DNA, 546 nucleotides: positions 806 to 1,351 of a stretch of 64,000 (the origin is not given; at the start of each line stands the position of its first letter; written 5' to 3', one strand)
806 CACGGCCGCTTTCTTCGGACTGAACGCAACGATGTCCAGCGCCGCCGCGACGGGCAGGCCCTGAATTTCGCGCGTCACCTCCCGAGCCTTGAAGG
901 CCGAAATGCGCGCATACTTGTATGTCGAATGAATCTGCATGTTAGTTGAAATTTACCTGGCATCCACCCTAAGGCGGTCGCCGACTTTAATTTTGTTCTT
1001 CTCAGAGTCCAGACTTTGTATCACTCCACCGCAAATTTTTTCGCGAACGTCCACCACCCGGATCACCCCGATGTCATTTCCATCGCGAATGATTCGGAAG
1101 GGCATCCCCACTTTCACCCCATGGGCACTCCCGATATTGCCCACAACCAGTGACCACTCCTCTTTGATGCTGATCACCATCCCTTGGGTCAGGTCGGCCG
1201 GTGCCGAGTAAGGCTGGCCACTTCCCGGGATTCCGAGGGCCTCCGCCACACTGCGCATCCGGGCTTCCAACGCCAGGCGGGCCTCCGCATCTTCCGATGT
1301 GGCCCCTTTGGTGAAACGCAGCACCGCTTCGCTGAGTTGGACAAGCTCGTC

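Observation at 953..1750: Secreted coiled-coil protein gene wedged between rpsS and rplV inside the S10 ribosomal operon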

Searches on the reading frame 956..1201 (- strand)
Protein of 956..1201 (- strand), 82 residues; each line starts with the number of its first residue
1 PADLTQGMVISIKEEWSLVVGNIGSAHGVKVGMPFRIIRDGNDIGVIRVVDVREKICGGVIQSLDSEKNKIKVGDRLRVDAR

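Call 25: search_protein_representatives(alignment_id=A2)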
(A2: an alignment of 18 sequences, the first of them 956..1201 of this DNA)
Query: 18 sequences, 83 profile positions. Proteins with E-value up to 0.001 (for the whole library): 1887; up to 1e-10: 323; up to 1e-30: 20. The best 150 are listed.
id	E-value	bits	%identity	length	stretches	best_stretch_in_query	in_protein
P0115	1.0e-38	147.1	-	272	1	1-82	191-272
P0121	6.1e-37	141.4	-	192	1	1-83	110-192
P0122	4.3e-36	138.6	-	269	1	1-82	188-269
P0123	8.2e-36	137.7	-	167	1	2-82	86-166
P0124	1.6e-35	136.9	-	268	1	2-82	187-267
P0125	4.2e-35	135.5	-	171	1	2-82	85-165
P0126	1.5e-34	133.7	-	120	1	2-83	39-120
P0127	2.3e-34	133.1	-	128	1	2-82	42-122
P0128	5.7e-34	131.8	-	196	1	1-77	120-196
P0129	8.8e-34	131.2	-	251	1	2-82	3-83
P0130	1.5e-33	130.5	-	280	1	2-82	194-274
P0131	1.8e-33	130.2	-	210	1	2-82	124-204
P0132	4.1e-33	129.1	-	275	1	2-83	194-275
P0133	7.1e-33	128.3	-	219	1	3-82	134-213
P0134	7.7e-33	128.2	-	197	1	2-82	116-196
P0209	1.2e-20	89.2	-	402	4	6-76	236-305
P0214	2.2e-20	88.3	-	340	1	3-81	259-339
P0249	5.3e-18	80.7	-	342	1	2-81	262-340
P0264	4.2e-17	77.8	-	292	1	3-78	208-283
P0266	4.7e-17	77.6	-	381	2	4-76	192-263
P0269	5.6e-17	77.4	-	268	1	8-82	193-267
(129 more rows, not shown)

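Call 27: search_solved_structures(query=A2, max_evalue=10, show_alignments=3)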
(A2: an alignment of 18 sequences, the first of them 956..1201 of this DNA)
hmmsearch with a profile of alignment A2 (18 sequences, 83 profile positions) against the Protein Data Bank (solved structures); distinct sequences matched with E-value up to 10: 2.
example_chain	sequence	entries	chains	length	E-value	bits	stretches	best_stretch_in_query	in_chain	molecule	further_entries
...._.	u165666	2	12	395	0.14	15.2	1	34-77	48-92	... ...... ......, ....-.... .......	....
3jc8_Ta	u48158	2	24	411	0.81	12.7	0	14-53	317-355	LysM domain protein | TsaP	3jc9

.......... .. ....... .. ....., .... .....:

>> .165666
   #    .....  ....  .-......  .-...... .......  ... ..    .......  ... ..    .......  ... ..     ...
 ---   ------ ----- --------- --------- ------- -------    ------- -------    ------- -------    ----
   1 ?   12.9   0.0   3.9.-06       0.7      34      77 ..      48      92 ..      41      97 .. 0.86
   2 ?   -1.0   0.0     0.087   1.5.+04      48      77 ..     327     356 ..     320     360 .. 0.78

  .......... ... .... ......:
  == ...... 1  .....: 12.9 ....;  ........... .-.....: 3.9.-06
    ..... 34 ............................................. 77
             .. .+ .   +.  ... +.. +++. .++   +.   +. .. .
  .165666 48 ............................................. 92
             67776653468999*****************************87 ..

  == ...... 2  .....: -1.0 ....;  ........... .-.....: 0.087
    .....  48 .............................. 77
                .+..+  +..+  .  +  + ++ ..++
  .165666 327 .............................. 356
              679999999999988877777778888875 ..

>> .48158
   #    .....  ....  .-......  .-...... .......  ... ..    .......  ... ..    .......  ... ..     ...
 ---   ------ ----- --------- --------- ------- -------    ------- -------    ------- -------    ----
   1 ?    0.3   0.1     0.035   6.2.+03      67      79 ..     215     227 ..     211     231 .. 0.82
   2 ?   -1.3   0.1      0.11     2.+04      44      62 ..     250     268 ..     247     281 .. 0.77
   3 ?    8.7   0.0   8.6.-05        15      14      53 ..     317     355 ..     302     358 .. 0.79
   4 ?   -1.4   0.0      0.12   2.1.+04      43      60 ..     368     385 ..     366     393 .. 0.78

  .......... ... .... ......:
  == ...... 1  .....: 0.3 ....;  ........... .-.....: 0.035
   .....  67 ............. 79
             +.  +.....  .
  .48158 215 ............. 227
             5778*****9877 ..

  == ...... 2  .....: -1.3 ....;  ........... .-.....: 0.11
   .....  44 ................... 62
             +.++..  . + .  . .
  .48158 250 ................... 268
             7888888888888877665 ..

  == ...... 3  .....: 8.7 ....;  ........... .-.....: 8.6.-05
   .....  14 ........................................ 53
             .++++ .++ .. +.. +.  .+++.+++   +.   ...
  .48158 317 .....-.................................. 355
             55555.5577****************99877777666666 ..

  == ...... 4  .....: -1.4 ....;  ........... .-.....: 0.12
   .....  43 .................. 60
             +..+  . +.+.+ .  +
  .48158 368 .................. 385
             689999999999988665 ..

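Call 28: search_protein_families(library=pfam, proteins=[P0209, P0266, P0249, P0264, P0269, P0214], max_evalue=1)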
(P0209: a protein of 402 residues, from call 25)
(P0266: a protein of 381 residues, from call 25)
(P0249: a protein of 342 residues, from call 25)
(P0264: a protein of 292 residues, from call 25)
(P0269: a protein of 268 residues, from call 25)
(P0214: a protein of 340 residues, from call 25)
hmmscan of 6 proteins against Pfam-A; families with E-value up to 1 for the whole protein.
P0209 (402 aa): 5 families
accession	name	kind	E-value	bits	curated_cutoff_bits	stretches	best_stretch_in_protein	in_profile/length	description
PF16538.11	FlgT_C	-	5.2e-06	27.3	27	0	247-273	2-28/77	Flagellar assembly protein T, C-terminal domain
PF04085.20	MreC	-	0.00015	22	28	1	70-104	8-40/147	Rod shape-determining protein MreC, barrel core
PF20130.4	DUF6520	-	0.026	15.3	25.4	1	1-39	1-40/83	Family of unknown function (DUF6520)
PF10683.14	DBD_Tnp_Hermes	-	0.17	12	20.5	1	161-194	32-65/68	Hermes transposase DNA-binding domain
PF02882.25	THF_DHG_CYH_C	-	0.17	11.6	27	1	42-111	70-129/160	Tetrahydrofolate dehydrogenase/cyclohydrolase, NAD(P)-binding domain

P0266 (381 aa): 15 families
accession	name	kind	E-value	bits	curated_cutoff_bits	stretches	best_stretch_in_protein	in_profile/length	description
PF16538.11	FlgT_C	-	0.0005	20.9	27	0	207-232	4-29/77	Flagellar assembly protein T, C-terminal domain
PF00261.25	Tropomyosin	-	0.00051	20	38.6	1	57-160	2-108/242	Tropomyosin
PF12777.12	MT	-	0.0045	16.5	24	1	47-105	228-285/344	Microtubule-binding stalk of dynein motor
PF11213.13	DUF3006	-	0.016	15.9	32.3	0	215-250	30-63/67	Protein of unknown function (DUF3006)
PF06785.16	UPF0242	-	0.018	15.5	33.5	1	8-137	35-148/194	Uncharacterised protein family (UPF0242) N-terminus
PF14578.12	GTP_EFTU_D4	-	0.024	15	23.8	0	320-348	34-62/86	Elongation factor Tu domain 4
PF08581.15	Tup_N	-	0.037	14.8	28.7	1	52-115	2-65/77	Tup N-terminal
PF06419.17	COG6_N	-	0.054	14.1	27.4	0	50-77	36-63/114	Conserved oligomeric complex COG6, N-terminal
PF05701.16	WEMBL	-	0.068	12.3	35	1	46-146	285-385/562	Weak chloroplast movement under blue light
PF01455.23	HupF_HypC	-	0.12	13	28.5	0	336-380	12-47/65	HupF/HypC family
PF14268.11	YoaP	-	0.15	12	25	0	297-312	25-40/44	YoaP-like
PF01166.23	TSC22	-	0.2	12.3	30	1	60-103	13-54/57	TSC-22/dip/bun family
PF02706.20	Wzz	-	0.33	11.7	25.5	1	4-46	15-56/91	Chain length determinant protein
PF05266.19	DUF724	-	0.58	10.4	38.4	0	54-140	95-181/188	Protein of unknown function (DUF724)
PF16526.10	CLZ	-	0.81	10.6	26.7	1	39-92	11-62/71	C-terminal leucine zipper domain of cyclic nucleotide-gated channels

P0249 (342 aa): 3 families
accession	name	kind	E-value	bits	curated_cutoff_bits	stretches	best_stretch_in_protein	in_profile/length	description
PF15070.11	GOLGA2L5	-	0.0078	15.6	29.2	1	76-187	63-172/520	Putative golgin subfamily A member 2-like protein 5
PF16538.11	FlgT_C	-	0.035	15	27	1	279-302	4-27/77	Flagellar assembly protein T, C-terminal domain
PF24627.1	PUMA_CC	-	0.53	10.8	30.1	0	176-210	27-63/74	PUMA coiled-coil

P0264 (292 aa): 0 families

P0269 (268 aa): 0 families

P0214 (340 aa): 2 families
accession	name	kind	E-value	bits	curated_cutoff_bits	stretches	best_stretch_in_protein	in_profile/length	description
PF22726.1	NCAB2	-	0.22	12.5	27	0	166-203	28-65/80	NACHT C-terminal Alpha/Beta 2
PF05121.17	GvpK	-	0.23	12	25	1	181-232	25-76/85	Gas vesicle protein K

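Call 31: find_homologous_proteins(query=A3, max_evalue=0.001)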
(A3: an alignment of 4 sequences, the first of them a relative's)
Query A3 (4 sequences) (342 aa, profile of the alignment): 38 proteins with E <= 0.001 among 8000 candidates.
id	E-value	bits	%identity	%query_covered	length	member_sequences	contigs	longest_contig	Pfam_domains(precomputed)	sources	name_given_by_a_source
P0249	1.8e-119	416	100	100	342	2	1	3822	-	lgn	-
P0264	1.3e-116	407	31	28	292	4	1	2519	-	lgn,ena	-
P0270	4.2e-82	294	27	73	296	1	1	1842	-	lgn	-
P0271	1.8e-81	292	26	54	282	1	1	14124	-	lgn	-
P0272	4.6e-80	287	26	73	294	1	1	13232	-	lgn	-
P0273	5.7e-80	287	29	67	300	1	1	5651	-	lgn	-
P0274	1.4e-74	269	26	53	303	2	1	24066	-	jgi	-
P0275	4.1e-71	258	55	91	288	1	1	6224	-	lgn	-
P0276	4.0e-69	251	52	95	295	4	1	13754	-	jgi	-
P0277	4.9e-68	248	62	66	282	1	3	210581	-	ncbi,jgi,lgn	jgi:hypothetical protein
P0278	5.4e-68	248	33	69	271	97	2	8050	-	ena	-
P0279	4.5e-67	244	53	99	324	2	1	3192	-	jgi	jgi:hypothetical protein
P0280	1.1e-66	243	61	71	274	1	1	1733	-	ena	-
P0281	2.9e-66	242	65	66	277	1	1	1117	-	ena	-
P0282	9.5e-66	240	58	73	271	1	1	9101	-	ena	-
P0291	9.2e-57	211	30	67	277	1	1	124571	-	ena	-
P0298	3.2e-46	176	32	62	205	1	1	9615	PF16538.12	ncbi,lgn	-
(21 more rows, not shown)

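Call 32: find_encoding_contigs(protein=P0277, flank=3000, max_places=2)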
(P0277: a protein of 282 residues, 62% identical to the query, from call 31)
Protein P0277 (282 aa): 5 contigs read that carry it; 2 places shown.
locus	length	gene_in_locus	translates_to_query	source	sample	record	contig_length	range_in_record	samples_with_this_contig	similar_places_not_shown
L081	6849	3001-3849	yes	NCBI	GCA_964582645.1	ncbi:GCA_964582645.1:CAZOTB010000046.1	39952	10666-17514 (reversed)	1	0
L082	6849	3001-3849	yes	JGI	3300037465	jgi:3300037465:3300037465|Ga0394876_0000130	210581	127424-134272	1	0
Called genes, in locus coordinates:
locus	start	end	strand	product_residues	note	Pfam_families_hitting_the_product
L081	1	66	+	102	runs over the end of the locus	PF00338:Ribosomal_S10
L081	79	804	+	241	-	PF00297:Ribosomal_L3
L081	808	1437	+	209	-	PF00573:Ribosomal_L4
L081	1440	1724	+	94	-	PF00276:Ribosomal_L23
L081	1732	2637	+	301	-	PF00181:Ribosomal_L2_N, PF03947:Ribosomal_L2_C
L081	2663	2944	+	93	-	PF00203:Ribosomal_S19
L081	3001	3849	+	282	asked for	-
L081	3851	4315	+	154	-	PF00237:Ribosomal_L22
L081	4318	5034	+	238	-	PF07650:KH_2, PF00189:Ribosomal_S3_C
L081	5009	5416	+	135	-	PF00252:Ribosomal_L16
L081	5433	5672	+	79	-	PF00831:Ribosomal_L29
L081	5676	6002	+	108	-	PF00366:Ribosomal_S17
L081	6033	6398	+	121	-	PF00238:Ribosomal_L14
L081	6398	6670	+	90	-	PF00467:KOW, PF17136:ribosomal_L24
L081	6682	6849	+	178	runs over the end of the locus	PF00281:Ribosomal_L5, PF00673:Ribosomal_L5_C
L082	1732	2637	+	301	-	PF00181:Ribosomal_L2_N, PF03947:Ribosomal_L2_C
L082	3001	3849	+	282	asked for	-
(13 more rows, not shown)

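Call 33: find_encoding_contigs(protein=P0274, flank=3000, max_places=2)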
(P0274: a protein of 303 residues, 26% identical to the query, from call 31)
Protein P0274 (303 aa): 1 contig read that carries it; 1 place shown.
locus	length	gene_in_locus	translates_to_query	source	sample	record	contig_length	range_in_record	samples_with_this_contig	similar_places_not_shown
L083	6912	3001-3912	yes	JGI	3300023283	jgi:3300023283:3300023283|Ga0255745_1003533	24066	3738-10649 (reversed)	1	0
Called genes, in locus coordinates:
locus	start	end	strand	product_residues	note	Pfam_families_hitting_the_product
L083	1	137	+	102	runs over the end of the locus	PF00338:Ribosomal_S10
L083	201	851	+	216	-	PF00297:Ribosomal_L3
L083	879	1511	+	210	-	PF00573:Ribosomal_L4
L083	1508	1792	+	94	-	PF00276:Ribosomal_L23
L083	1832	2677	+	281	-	PF00181:Ribosomal_L2_N, PF03947:Ribosomal_L2_C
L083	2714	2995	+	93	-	PF00203:Ribosomal_S19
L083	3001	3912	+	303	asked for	-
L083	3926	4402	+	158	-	PF00237:Ribosomal_L22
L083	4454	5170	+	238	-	PF07650:KH_2, PF00189:Ribosomal_S3_C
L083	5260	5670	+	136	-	PF00252:Ribosomal_L16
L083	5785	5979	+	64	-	PF00831:Ribosomal_L29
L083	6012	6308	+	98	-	PF00366:Ribosomal_S17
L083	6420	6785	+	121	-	PF00238:Ribosomal_L14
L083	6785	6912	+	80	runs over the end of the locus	PF00467:KOW, PF17136:ribosomal_L24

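Call 34: find_encoding_contigs(protein=P0291, flank=3000, max_places=2)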
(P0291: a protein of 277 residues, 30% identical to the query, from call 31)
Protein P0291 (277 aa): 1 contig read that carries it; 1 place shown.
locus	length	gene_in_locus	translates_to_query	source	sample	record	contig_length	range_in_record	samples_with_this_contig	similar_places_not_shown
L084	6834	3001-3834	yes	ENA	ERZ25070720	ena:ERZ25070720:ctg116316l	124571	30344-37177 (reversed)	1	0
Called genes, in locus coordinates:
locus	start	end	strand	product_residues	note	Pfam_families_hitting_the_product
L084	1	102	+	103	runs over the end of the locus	PF00338:Ribosomal_S10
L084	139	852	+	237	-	PF00297:Ribosomal_L3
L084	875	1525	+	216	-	PF00573:Ribosomal_L4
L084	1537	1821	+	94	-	PF00276:Ribosomal_L23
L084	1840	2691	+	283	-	PF00181:Ribosomal_L2_N, PF03947:Ribosomal_L2_C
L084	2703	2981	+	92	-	PF00203:Ribosomal_S19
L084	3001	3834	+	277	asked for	-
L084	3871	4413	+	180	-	PF00237:Ribosomal_L22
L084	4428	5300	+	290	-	PF07650:KH_2, PF00189:Ribosomal_S3_C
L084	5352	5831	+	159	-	PF00252:Ribosomal_L16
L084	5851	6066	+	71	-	PF00831:Ribosomal_L29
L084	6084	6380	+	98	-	PF00366:Ribosomal_S17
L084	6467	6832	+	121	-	PF00238:Ribosomal_L14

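Call 38: find_homologous_proteins(query=L081:1732-2634:+, max_evalue=1e-30)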
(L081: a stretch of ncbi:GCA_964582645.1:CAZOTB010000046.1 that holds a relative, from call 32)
Query L081:1732-2634:+ (301 aa): 8000 proteins with E <= 1e-30 among 8000 candidates; the best 120 are listed.
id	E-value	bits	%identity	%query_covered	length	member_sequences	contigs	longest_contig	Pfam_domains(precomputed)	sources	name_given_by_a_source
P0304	4.8e-199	678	100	100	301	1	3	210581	PF00181.31,PF03947.25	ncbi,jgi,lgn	jgi:large subunit ribosomal protein L2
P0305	5.6e-169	580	88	93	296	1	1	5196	PF00181.31,PF03947.25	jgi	jgi:large subunit ribosomal protein L2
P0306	9.3e-168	576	85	93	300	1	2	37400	PF00181.31,PF03947.25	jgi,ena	-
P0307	7.8e-166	569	84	93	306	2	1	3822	PF00181.31,PF03947.25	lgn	-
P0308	8.7e-164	563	85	93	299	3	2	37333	PF00181.31,PF03947.25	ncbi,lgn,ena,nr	ncbi:MAG: 50S ribosomal protein L2 [Verrucomicrobiae bacterium]|nr:50S ribosomal protein L2 [Verruco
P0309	4.5e-152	524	79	97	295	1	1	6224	PF00181.31,PF03947.25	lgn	-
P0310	3.3e-134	466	85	75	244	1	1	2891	PF00181.31,PF03947.25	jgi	jgi:large subunit ribosomal protein L2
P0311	3.6e-129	449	70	93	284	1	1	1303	PF00181.31,PF03947.25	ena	-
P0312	2.6e-128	446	70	93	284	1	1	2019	PF00181.31,PF03947.25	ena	-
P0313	2.0e-127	443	67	94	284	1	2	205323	PF00181.31,PF03947.25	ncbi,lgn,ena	-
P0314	6.8e-127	442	70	93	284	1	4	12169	PF00181.31,PF03947.25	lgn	-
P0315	9.6e-123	428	69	92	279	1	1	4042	PF00181.31,PF03947.25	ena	-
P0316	3.1e-122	426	70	93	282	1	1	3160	PF00181.31,PF03947.25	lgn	-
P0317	5.9e-122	425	70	93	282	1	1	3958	PF00181.31,PF03947.25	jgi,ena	jgi:large subunit ribosomal protein L2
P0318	8.7e-122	425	67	93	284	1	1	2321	PF00181.31,PF03947.25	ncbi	-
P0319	9.8e-122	425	70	93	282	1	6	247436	PF00181.31,PF03947.25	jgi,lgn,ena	jgi:large subunit ribosomal protein L2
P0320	1.1e-121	424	68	93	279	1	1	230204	PF00181.31,PF03947.25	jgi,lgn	jgi:large subunit ribosomal protein L2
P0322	1.3e-121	424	70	93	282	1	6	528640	PF00181.31,PF03947.25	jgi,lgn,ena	jgi:large subunit ribosomal protein L2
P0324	2.8e-121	423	70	93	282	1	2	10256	PF00181.31,PF03947.25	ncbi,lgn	ncbi:MAG: 50S ribosomal protein L2 [Spartobacteria bacterium]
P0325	3.7e-121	423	69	93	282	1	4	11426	PF00181.31,PF03947.25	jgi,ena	jgi:large subunit ribosomal protein L2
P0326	3.8e-121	423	69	93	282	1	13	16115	PF00181.31,PF03947.25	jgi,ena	jgi:large subunit ribosomal protein L2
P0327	4.2e-121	423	69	93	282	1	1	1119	PF00181.31,PF03947.25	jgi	jgi:large subunit ribosomal protein L2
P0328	4.4e-121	422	70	93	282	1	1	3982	PF00181.31,PF03947.25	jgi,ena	jgi:large subunit ribosomal protein L2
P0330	4.5e-121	422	70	93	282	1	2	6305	PF00181.31,PF03947.25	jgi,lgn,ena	jgi:large subunit ribosomal protein L2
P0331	4.8e-121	422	69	93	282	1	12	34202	PF00181.31,PF03947.25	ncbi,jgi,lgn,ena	jgi:large subunit ribosomal protein L2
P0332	4.9e-121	422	70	93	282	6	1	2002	PF00181.31,PF03947.25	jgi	jgi:large subunit ribosomal protein L2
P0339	7.8e-121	422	69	93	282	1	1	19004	PF00181.31,PF03947.25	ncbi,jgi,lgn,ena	jgi:large subunit ribosomal protein L2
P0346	1.3e-120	421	69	93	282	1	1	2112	PF00181.31,PF03947.25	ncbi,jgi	jgi:large subunit ribosomal protein L2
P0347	1.4e-120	421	68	93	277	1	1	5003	PF00181.31,PF03947.25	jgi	jgi:large subunit ribosomal protein L2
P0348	1.4e-120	421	69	93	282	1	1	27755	PF00181.31,PF03947.25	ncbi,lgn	ncbi:MAG: 50S ribosomal protein L2 [bacterium]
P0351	1.8e-120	420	67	93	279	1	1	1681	PF00181.31,PF03947.25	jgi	jgi:large subunit ribosomal protein L2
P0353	1.9e-120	420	69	93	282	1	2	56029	PF00181.31,PF03947.25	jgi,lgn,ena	jgi:large subunit ribosomal protein L2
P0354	2.1e-120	420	69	93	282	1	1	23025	PF00181.31,PF03947.25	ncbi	ncbi:MAG: 50S ribosomal protein L2 [Spartobacteria bacterium]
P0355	2.2e-120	420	70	93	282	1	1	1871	PF00181.31,PF03947.25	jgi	jgi:large subunit ribosomal protein L2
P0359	2.4e-120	420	70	93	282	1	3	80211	PF00181.31,PF03947.25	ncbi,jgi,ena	jgi:large subunit ribosomal protein L2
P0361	2.6e-120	420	70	93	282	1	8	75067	PF00181.31,PF03947.25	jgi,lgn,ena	jgi:large subunit ribosomal protein L2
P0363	3.1e-120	420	69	93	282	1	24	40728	PF00181.31,PF03947.25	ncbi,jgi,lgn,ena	jgi:large subunit ribosomal protein L2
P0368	6.0e-120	419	69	93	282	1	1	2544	PF00181.31,PF03947.25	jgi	jgi:large subunit ribosomal protein L2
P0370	6.5e-120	419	68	93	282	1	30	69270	PF00181.31,PF03947.25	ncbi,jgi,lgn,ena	jgi:large subunit ribosomal protein L2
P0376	1.2e-119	418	67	92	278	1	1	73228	PF00181.31,PF03947.25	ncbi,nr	ncbi:MAG: 50S ribosomal protein L2 [Verrucomicrobiae bacterium]|nr:50S ribosomal protein L2 [Verruco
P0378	1.3e-119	418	69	93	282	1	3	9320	PF00181.31,PF03947.25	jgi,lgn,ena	jgi:large subunit ribosomal protein L2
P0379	1.3e-119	418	69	93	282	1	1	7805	PF00181.31,PF03947.25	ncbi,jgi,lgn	jgi:large subunit ribosomal protein L2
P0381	1.5e-119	417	69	93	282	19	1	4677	PF00181.31,PF03947.25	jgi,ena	jgi:large subunit ribosomal protein L2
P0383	1.8e-119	417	69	93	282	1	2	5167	PF00181.31,PF03947.25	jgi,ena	jgi:large subunit ribosomal protein L2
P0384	1.8e-119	417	69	93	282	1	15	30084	PF00181.31,PF03947.25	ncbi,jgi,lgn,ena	jgi:large subunit ribosomal protein L2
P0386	2.7e-119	417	69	93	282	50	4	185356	PF00181.31,PF03947.25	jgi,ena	jgi:large subunit ribosomal protein L2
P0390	3.2e-119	416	67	93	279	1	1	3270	PF00181.31,PF03947.25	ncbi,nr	ncbi:MAG: 50S ribosomal protein L2 [Verrucomicrobiae bacterium]|nr:50S ribosomal protein L2 [Verruco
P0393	4.0e-119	416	68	93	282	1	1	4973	PF00181.31,PF03947.25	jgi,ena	jgi:large subunit ribosomal protein L2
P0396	5.4e-119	416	68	93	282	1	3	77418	PF00181.31,PF03947.25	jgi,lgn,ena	jgi:large subunit ribosomal protein L2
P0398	8.8e-119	415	67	93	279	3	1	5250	PF00181.31,PF03947.25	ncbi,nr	ncbi:MAG: 50S ribosomal protein L2 [Verrucomicrobiae bacterium]|nr:50S ribosomal protein L2 [Verruco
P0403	2.7e-118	413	68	93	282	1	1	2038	PF00181.31,PF03947.25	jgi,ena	jgi:large subunit ribosomal protein L2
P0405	3.4e-118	413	67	93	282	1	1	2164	PF00181.31,PF03947.25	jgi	jgi:large subunit ribosomal protein L2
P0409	5.4e-118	412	62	91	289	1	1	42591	PF00181.31,PF03947.25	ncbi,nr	ncbi:MAG: 50S ribosomal protein L2 [Verrucomicrobiae bacterium]|nr:50S ribosomal protein L2 [Verruco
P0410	5.5e-118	412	68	93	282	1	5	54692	PF00181.31,PF03947.25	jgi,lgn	jgi:large subunit ribosomal protein L2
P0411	6.0e-118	412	68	93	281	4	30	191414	PF00181.31,PF03947.25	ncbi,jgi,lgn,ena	jgi:large subunit ribosomal protein L2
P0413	9.2e-118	412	68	93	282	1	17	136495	PF00181.31,PF03947.25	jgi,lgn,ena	jgi:large subunit ribosomal protein L2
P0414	9.3e-118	412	66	93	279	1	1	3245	PF00181.31,PF03947.25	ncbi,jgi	jgi:large subunit ribosomal protein L2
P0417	1.2e-117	411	66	92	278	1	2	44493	PF00181.31,PF03947.25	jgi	jgi:large subunit ribosomal protein L2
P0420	1.4e-117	411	67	92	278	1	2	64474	PF00181.31,PF03947.25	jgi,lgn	jgi:large subunit ribosomal protein L2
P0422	1.7e-117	411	67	93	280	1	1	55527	PF00181.31,PF03947.25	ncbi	ncbi:MAG: 50S ribosomal protein L2 [Verrucomicrobiota bacterium]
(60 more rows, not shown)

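Call 39: find_encoding_contigs(protein=P0409, flank=2500, max_places=1)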
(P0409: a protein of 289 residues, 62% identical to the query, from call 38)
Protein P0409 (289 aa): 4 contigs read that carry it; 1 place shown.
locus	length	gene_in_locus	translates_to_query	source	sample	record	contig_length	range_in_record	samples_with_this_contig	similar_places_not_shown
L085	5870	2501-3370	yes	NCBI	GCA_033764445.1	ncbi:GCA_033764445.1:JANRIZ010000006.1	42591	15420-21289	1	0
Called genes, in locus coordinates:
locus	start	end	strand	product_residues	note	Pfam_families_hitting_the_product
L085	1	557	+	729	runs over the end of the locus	PF00009:GTP_EFTU, PF22042:EF-G_D2, PF03144:GTP_EFTU_D2, PF16658:RF3_C, PF14492:EFG_III, PF03764:EFG_IV, PF00679:EFG_C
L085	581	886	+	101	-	PF00338:Ribosomal_S10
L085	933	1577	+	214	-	PF00297:Ribosomal_L3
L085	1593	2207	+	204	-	PF00573:Ribosomal_L4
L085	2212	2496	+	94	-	PF00276:Ribosomal_L23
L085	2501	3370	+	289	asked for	PF00181:Ribosomal_L2_N, PF03947:Ribosomal_L2_C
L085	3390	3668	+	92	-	PF00203:Ribosomal_S19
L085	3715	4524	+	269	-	-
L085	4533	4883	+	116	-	PF00237:Ribosomal_L22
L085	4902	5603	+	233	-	PF07650:KH_2, PF05316:VAR1 (faint), PF00189:Ribosomal_S3_C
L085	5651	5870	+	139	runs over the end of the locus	PF00252:Ribosomal_L16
